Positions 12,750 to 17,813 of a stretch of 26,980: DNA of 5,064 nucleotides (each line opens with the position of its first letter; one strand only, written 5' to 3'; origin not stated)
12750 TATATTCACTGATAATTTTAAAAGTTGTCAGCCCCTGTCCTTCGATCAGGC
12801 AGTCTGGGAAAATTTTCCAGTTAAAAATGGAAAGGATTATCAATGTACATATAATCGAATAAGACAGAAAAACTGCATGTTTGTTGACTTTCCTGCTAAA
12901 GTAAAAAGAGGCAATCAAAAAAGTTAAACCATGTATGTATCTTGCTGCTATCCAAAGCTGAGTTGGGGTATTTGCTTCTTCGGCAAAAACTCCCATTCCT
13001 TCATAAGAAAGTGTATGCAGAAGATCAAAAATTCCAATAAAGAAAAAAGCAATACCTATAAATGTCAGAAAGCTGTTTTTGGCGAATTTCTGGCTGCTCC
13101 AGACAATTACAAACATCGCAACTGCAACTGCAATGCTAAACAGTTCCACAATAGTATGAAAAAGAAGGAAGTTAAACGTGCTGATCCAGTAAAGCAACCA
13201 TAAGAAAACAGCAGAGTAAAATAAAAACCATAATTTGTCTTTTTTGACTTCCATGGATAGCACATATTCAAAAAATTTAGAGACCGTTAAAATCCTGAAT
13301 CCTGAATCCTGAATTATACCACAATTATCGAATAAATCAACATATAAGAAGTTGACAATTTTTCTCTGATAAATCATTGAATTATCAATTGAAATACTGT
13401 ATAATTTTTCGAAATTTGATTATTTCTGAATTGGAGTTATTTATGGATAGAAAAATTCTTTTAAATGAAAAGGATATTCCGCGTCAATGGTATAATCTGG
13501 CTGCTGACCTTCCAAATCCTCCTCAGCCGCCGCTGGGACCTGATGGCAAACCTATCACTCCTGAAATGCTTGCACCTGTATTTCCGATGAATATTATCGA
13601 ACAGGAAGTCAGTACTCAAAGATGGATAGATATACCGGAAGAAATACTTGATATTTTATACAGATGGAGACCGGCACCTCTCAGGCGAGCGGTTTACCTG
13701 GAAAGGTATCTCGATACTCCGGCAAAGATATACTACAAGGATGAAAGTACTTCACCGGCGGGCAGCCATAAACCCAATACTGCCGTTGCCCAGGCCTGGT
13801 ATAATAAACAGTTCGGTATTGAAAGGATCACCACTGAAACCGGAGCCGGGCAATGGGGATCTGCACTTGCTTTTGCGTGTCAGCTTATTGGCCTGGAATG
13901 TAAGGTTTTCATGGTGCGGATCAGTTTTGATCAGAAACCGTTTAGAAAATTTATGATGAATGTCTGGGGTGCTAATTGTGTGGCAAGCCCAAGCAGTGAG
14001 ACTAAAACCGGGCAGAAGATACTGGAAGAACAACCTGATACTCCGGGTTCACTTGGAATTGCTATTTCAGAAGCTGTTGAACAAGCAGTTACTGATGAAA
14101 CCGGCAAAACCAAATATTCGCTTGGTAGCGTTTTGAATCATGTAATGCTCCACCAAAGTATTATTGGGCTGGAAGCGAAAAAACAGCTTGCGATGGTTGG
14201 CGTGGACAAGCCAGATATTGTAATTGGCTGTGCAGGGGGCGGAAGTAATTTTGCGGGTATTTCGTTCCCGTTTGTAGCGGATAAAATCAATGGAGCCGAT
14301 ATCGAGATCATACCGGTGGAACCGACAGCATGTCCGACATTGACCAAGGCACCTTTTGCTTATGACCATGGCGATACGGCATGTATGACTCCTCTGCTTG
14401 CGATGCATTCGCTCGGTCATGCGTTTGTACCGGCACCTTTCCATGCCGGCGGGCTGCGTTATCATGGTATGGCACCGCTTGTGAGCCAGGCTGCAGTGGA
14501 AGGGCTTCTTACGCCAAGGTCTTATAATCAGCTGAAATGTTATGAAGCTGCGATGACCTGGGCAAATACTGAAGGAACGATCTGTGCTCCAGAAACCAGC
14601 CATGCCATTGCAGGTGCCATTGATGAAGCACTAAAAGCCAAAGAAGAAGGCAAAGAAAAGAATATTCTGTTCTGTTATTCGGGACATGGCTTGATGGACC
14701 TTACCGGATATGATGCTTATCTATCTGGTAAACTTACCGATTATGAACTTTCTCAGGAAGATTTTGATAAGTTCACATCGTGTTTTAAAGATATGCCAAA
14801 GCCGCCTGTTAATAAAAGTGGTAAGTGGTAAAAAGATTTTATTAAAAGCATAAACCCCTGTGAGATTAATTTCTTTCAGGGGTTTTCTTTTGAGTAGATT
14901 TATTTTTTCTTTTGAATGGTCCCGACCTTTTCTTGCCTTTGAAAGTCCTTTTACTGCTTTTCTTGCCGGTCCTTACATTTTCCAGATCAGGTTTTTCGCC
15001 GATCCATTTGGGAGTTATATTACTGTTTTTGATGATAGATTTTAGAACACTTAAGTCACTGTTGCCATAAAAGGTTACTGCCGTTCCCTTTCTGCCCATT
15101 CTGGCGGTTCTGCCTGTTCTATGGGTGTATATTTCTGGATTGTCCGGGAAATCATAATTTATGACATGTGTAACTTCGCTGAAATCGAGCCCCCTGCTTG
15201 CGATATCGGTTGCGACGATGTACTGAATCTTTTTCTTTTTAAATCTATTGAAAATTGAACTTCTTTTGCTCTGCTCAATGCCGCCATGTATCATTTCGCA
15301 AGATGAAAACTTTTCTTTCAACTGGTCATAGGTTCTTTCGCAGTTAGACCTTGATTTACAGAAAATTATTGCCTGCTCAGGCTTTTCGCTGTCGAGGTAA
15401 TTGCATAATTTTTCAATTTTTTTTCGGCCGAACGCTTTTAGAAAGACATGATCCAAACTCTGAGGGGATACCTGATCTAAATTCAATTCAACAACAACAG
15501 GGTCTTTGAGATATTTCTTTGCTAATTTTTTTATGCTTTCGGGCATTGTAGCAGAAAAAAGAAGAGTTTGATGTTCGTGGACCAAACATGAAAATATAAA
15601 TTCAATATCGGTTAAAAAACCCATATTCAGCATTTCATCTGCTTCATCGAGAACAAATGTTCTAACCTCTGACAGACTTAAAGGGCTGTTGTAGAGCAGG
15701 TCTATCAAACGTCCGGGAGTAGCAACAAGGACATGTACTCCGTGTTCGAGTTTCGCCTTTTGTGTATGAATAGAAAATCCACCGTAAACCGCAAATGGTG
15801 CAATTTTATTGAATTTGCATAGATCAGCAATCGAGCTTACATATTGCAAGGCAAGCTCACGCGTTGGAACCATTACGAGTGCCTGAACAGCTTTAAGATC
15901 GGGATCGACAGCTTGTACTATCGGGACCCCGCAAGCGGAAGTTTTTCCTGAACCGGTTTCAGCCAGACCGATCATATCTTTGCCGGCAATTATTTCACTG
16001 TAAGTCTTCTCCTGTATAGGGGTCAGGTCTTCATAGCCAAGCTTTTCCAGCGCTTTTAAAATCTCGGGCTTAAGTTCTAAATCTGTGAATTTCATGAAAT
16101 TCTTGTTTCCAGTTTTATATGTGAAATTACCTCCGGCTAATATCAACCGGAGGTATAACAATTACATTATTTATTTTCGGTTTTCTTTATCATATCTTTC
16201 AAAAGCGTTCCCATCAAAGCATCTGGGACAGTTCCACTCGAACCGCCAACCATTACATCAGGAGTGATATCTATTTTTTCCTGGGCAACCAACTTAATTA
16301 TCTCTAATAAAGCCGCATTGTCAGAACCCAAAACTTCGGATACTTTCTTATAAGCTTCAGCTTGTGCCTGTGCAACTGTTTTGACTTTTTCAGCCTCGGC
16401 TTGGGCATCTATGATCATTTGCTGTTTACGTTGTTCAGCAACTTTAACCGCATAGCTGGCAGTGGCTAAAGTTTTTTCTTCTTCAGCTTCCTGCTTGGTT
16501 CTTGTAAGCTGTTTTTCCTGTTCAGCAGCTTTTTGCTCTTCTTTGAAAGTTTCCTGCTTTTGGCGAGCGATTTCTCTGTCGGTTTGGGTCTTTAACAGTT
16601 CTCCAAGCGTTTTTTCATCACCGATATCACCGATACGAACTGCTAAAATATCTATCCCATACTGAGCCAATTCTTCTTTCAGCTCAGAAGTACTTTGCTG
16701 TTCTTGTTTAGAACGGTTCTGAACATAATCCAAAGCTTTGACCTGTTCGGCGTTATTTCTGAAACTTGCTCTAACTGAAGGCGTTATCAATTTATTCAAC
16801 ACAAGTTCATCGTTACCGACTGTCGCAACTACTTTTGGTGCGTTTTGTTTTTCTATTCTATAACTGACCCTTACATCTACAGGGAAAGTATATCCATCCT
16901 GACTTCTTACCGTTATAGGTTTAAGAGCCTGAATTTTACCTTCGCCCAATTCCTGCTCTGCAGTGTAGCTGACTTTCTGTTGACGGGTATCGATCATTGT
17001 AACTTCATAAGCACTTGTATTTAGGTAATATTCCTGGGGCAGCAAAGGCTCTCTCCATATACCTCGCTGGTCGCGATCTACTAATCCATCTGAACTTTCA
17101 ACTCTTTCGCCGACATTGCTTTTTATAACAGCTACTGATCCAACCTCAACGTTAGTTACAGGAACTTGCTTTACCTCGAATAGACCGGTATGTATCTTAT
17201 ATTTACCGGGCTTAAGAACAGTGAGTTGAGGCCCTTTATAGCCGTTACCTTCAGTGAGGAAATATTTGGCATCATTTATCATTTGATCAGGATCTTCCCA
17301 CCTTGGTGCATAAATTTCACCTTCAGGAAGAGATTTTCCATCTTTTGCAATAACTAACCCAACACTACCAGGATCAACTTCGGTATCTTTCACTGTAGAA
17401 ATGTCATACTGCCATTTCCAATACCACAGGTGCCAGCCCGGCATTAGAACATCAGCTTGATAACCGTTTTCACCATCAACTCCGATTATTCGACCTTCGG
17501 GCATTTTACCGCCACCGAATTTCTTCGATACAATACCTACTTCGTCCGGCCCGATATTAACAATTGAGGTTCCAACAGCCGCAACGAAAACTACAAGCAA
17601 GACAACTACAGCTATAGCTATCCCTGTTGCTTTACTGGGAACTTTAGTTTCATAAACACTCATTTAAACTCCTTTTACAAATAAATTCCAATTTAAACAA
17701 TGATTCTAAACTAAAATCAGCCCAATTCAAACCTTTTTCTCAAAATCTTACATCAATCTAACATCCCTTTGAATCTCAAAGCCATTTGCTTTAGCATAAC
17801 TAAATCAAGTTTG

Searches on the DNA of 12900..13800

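Call 45: search_rna_families(source=window, start=12900, end=13800, threshold=evalue, max_evalue=1)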
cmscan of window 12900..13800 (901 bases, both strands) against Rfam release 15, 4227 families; matches with E-value up to 1: 0.
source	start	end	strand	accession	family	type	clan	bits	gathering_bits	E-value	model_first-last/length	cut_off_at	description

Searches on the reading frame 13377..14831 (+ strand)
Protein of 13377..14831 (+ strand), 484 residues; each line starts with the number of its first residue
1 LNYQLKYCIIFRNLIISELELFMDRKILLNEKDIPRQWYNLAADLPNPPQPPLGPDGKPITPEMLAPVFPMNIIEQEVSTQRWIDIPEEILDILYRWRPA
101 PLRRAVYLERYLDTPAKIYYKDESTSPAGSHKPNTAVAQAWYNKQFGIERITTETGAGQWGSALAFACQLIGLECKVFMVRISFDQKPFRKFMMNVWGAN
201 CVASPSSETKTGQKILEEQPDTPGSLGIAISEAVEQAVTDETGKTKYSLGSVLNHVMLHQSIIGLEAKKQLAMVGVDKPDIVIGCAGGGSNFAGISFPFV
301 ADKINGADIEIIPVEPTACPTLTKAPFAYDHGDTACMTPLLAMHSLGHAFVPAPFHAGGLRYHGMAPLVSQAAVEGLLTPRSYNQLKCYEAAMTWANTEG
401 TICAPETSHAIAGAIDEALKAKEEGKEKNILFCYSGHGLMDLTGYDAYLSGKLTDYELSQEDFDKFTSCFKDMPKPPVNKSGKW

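Call 11: search_protein_families(library=pfam, proteins=[window:13377-14831:+])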
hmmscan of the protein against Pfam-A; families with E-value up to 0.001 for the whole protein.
window:13377-14831:+ (484 aa): 1 family
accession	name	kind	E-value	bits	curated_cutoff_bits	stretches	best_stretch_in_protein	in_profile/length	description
PF00291.31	PALP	-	1.9e-33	116.5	35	1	96-435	4-294/295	Pyridoxal-phosphate dependent enzyme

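Call 19: list_cluster_members(proteins=[P0001, window:13443-14831:+, window:9417-10067:-])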
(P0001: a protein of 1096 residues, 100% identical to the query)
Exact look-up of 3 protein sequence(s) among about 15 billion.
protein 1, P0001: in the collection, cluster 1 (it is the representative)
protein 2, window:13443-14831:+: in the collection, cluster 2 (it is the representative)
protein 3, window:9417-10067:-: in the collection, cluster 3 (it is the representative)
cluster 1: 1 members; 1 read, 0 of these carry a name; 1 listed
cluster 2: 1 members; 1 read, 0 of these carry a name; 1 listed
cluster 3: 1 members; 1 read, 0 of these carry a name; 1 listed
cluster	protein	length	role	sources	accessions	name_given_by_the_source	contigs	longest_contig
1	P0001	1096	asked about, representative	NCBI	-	-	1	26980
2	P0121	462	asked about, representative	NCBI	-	-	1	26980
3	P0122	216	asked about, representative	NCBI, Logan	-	-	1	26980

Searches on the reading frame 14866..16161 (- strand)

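Call 11: search_protein_families(library=pfam, proteins=[window:14866-16161:-])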
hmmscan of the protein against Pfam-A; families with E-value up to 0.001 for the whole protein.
window:14866-16161:- (431 aa): 4 families
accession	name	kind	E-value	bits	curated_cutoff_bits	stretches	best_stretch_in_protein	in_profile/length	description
PF00270.35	DEAD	-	3.6e-47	160.6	26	1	47-212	1-166/167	DEAD/DEAH box helicase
PF00271.37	Helicase_C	-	3.7e-33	114.5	23.5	1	247-356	1-110/110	Helicase conserved C-terminal domain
PF04851.21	ResIII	-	5.3e-06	26.9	22.5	1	67-206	30-162/164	Type III restriction enzyme, res subunit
PF13307.12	Helicase_C_2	-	0.00063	20.3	25.3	0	259-329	7-82/170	Helicase C-terminal domain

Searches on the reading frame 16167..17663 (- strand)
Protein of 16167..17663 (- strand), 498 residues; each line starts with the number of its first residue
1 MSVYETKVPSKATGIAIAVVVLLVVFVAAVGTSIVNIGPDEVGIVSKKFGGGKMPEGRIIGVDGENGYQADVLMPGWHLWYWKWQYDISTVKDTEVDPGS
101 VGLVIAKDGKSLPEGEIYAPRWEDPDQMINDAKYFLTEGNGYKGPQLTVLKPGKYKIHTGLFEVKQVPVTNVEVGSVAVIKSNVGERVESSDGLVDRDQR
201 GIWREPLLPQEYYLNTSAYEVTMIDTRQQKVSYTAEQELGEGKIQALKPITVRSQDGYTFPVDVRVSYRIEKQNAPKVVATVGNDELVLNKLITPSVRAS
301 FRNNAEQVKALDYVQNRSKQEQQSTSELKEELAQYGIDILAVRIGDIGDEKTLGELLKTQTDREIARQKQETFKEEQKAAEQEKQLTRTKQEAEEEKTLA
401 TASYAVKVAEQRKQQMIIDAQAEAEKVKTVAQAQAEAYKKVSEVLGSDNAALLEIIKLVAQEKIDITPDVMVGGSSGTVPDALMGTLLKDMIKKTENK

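Call 11: search_protein_families(library=pfam, proteins=[window:16167-17663:-])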
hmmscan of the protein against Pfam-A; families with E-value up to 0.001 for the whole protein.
window:16167-17663:- (498 aa): 1 family
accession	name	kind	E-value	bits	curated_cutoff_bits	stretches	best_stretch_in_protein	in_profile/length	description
PF01145.31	Band_7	-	1.2e-19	71.5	23.6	1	220-384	34-176/176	SPFH domain / Band 7 family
